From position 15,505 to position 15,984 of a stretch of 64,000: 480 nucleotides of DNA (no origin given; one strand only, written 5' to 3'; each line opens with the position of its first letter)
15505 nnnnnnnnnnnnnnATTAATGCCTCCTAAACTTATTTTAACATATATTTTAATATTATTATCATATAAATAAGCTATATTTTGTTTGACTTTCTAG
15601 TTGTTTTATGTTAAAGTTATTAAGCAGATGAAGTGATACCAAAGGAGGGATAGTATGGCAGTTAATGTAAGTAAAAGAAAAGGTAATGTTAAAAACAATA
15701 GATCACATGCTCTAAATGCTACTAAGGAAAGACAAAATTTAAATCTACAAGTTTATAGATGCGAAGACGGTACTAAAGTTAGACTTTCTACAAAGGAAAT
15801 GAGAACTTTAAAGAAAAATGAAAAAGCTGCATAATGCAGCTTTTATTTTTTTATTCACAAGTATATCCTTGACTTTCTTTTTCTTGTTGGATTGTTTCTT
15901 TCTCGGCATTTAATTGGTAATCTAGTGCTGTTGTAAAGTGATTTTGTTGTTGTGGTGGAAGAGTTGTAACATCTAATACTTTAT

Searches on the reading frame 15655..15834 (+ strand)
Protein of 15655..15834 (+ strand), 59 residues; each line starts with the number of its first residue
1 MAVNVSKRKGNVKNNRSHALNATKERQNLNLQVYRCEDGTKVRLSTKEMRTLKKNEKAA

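Call 79: search_protein_families(library=ncbifam, proteins=[window:15655-15834:+], max_evalue=0.01)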
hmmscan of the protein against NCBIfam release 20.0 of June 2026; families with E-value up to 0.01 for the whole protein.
window:15655-15834:+ (59 aa): 1 family
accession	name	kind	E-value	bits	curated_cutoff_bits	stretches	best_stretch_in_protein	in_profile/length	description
TIGR00009.1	L28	equivalog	8.2e-05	23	48.3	1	8-51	10-58/58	50S ribosomal protein L28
